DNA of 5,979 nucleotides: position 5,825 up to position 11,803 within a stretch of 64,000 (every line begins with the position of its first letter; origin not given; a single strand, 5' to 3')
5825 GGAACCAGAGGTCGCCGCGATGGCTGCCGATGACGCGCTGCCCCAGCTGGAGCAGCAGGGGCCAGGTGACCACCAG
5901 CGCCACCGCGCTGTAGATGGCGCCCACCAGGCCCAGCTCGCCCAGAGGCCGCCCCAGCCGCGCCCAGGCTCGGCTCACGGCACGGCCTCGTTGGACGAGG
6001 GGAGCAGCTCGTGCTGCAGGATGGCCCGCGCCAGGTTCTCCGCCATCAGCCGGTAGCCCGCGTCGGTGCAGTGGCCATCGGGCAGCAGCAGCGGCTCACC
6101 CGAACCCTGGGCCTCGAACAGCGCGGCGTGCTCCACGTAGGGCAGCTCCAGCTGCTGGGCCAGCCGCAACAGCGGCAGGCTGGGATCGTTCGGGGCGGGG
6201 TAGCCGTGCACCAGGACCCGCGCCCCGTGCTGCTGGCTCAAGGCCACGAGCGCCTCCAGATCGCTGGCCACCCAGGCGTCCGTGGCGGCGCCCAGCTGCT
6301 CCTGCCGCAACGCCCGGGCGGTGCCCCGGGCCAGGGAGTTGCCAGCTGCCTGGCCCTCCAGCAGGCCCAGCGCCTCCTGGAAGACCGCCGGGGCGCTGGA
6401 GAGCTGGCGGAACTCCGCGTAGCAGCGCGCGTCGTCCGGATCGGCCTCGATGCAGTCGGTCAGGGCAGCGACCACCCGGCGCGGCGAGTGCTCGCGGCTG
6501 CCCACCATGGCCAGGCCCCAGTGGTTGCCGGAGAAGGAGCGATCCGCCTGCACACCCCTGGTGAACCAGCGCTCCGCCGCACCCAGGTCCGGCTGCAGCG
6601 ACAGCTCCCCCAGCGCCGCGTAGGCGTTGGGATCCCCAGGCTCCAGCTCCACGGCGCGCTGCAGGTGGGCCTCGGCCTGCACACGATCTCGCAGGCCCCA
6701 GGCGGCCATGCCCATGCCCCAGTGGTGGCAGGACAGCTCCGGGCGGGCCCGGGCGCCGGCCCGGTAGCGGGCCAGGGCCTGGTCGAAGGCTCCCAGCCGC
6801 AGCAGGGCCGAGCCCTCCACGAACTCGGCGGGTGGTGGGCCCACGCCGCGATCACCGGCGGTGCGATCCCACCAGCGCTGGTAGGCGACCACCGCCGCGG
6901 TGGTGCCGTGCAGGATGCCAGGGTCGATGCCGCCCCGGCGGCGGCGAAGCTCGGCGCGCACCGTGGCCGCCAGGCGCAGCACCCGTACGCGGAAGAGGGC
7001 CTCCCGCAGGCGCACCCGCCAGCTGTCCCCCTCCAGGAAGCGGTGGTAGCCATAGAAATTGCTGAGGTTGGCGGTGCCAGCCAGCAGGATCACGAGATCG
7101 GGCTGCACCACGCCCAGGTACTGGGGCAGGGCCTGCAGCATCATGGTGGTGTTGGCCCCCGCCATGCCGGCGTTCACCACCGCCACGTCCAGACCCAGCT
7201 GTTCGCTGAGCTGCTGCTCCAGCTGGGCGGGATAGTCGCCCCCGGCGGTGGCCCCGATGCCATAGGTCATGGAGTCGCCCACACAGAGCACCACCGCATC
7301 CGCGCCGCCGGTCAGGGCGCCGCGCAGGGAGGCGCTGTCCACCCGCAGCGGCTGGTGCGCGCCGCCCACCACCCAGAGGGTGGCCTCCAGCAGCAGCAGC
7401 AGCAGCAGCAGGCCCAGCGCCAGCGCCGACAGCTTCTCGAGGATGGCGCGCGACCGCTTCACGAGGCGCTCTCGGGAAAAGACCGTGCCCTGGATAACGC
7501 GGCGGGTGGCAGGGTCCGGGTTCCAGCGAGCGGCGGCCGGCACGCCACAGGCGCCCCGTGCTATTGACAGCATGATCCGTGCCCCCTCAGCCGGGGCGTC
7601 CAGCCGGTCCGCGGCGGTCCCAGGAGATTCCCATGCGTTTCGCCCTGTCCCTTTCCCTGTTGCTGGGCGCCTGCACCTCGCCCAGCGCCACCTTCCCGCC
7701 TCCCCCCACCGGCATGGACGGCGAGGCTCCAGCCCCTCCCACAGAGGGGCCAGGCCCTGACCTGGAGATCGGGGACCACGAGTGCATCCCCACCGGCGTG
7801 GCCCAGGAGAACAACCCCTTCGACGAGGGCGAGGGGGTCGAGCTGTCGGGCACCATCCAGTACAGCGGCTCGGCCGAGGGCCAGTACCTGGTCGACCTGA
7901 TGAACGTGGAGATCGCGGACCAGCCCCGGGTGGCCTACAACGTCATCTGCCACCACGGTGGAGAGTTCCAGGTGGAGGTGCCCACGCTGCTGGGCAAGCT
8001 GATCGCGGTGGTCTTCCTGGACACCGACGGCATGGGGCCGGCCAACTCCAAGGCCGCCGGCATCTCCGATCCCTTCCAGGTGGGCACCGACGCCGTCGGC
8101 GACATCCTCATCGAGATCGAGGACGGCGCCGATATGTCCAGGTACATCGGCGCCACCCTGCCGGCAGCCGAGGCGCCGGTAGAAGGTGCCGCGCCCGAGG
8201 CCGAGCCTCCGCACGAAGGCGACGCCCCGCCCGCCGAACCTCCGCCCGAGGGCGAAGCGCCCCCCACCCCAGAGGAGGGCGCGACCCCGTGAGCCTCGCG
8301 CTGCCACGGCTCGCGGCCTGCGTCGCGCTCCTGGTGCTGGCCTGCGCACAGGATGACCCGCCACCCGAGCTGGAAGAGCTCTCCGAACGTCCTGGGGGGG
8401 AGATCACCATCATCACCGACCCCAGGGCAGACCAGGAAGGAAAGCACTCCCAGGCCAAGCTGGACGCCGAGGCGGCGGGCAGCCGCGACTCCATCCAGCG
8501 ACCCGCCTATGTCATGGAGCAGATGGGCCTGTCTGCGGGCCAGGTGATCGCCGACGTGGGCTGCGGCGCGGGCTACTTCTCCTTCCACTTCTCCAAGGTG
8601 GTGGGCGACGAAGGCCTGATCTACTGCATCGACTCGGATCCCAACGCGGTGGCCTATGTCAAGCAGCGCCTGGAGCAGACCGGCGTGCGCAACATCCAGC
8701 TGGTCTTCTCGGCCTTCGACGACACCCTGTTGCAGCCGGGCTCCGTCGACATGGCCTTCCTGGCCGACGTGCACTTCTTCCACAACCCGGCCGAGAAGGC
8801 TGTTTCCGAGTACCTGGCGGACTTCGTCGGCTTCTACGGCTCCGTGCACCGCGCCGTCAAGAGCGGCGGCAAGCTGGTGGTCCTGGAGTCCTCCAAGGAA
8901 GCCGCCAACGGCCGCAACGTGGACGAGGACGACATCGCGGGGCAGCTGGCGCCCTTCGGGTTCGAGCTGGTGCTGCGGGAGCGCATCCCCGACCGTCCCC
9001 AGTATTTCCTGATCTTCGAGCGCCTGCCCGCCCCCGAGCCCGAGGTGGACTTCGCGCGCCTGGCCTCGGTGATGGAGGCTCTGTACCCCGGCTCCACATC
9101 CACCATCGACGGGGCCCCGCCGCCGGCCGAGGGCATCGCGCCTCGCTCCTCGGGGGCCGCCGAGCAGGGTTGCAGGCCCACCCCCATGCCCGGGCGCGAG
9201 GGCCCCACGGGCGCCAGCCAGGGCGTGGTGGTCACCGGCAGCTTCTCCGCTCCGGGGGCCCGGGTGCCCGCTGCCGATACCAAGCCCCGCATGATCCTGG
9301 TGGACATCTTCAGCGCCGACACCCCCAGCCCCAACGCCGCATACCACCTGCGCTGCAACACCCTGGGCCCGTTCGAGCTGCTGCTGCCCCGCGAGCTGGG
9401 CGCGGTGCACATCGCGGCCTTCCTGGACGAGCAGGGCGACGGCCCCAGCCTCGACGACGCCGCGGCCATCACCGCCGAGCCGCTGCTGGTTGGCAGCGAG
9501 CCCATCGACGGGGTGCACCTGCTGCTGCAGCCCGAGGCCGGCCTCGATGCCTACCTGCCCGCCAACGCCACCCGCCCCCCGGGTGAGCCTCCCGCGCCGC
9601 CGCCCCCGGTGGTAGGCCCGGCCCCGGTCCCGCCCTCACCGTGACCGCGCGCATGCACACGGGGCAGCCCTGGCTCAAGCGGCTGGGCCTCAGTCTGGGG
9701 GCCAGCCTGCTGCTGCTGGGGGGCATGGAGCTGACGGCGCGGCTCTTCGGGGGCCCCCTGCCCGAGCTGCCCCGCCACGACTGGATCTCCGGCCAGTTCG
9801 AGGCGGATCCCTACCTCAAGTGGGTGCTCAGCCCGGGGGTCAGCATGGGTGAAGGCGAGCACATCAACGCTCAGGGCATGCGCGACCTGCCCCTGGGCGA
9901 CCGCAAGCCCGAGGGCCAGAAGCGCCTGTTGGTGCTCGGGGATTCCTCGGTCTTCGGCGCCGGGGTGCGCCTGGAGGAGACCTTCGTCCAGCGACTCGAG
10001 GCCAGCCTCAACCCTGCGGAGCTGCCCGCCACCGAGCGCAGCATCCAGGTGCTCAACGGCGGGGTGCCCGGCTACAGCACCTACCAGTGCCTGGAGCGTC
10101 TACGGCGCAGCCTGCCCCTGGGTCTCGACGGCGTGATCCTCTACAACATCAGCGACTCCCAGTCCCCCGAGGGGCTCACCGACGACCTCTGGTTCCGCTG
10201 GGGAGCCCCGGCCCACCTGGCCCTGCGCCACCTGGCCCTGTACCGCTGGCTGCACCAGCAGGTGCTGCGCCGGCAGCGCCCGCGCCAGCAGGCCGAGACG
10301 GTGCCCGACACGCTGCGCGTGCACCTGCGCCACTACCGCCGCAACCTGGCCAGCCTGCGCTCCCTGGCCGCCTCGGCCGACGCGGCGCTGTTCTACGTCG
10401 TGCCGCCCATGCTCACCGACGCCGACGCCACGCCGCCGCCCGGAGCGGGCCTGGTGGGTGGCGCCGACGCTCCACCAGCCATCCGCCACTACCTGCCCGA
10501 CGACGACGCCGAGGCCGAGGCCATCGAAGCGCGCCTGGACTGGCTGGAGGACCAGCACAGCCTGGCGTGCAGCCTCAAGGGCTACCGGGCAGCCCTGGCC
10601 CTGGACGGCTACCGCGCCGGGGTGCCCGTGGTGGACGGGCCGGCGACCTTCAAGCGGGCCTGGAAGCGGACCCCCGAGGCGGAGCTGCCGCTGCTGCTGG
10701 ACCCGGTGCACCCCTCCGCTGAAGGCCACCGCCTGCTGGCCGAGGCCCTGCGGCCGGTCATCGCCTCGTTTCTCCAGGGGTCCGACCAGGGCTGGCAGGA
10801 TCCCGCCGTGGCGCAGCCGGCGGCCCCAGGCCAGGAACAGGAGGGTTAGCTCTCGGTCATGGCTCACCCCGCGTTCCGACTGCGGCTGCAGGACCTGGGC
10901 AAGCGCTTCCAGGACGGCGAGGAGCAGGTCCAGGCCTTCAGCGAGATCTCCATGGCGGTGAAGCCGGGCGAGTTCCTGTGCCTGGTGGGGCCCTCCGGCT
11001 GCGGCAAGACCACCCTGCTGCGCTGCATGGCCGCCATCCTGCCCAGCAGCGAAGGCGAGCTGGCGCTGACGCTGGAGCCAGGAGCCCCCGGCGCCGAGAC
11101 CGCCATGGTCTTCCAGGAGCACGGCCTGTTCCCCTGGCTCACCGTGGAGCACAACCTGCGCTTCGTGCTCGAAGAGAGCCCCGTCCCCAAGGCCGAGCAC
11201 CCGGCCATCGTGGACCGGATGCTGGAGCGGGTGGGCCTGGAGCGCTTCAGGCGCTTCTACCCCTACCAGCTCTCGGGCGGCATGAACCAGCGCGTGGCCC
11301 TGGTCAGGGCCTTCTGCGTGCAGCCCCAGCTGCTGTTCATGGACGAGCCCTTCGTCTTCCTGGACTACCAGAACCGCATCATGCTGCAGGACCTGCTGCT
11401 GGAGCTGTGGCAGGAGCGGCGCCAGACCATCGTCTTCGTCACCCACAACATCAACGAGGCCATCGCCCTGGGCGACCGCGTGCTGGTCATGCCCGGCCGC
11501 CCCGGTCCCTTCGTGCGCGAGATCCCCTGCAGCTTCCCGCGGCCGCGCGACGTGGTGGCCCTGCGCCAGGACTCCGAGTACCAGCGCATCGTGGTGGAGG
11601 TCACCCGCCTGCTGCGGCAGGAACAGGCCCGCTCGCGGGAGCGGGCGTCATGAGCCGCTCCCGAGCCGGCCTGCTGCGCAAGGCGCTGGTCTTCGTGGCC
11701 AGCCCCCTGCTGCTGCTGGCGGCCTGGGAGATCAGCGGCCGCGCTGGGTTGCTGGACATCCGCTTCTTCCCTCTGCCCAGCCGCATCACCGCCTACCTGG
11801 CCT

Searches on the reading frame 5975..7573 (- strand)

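Call 68: search_protein_families(library=pfam, proteins=[window:5975-7573:-], max_evalue=0.00001)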
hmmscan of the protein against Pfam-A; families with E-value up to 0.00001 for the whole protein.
window:5975-7573:- (532 aa): 4 families
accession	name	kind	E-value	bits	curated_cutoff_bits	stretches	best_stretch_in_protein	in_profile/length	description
PF13472.12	Lipase_GDSL_2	-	6.9e-16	59.7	32.9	1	97-212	1-99/178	GDSL-like Lipase/Acylhydrolase family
PF00657.28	Lipase_GDSL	-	7.9e-09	36.4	23.6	1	95-212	1-117/208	GDSL-like Lipase/Acylhydrolase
PF13428.12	TPR_14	-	7.9e-07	29.6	23.5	0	287-324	7-44/44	Tetratricopeptide repeat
PF25182.1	NonGDSL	-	3.7e-06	26.8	80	1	87-168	22-105/220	Non-GDSL lipase-like family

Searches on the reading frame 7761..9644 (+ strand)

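Call 68: search_protein_families(library=pfam, proteins=[window:7761-9644:+], max_evalue=0.00001)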
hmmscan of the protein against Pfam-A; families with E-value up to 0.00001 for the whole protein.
window:7761-9644:+ (627 aa): 7 families
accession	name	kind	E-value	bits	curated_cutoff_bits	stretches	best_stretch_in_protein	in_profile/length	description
PF13847.12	Methyltransf_31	-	1.6e-13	51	27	1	259-386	3-121/145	Methyltransferase domain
PF13649.12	Methyltransf_25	-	5.3e-11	43.5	27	1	263-350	1-88/97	Methyltransferase domain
PF01209.24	Ubie_methyltran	-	6.9e-10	39.1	20.1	1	250-382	38-159/233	ubiE/COQ5 methyltransferase family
PF08241.18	Methyltransf_11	-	7.3e-09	36.6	21.2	1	265-373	2-94/95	Methyltransferase domain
PF01135.25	PCMT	-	1.3e-07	32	20.3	1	247-316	61-130/210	Protein-L-isoaspartate(D-aspartate) O-methyltransferase (PCMT)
PF05175.20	MTS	-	1.9e-06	28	23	1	253-323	25-94/170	Methyltransferase small domain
PF08242.18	Methyltransf_12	-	5.4e-06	27.5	30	0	265-372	2-98/98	Methyltransferase domain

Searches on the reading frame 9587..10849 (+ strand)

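Call 68: search_protein_families(library=pfam, proteins=[window:9587-10849:+], max_evalue=0.00001)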
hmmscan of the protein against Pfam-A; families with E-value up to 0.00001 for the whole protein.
window:9587-10849:+ (420 aa): 1 family
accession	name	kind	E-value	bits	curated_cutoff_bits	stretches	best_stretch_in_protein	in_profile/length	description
PF13472.12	Lipase_GDSL_2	-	2.3e-06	28.7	32.9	0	116-383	1-178/178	GDSL-like Lipase/Acylhydrolase family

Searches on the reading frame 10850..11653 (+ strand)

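Call 68: search_protein_families(library=pfam, proteins=[window:10850-11653:+], max_evalue=0.00001)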
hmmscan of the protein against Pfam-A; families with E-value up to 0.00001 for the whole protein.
window:10850-11653:+ (267 aa): 2 families
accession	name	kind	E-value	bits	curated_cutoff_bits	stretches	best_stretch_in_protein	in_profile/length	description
PF00005.33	ABC_tran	-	7.6e-29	101.5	25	1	31-168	2-136/137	ABC transporter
PF13304.12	AAA_21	-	3.5e-08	34.3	27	0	136-202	233-301/304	AAA domain, putative AbiEii toxin, Type IV TA system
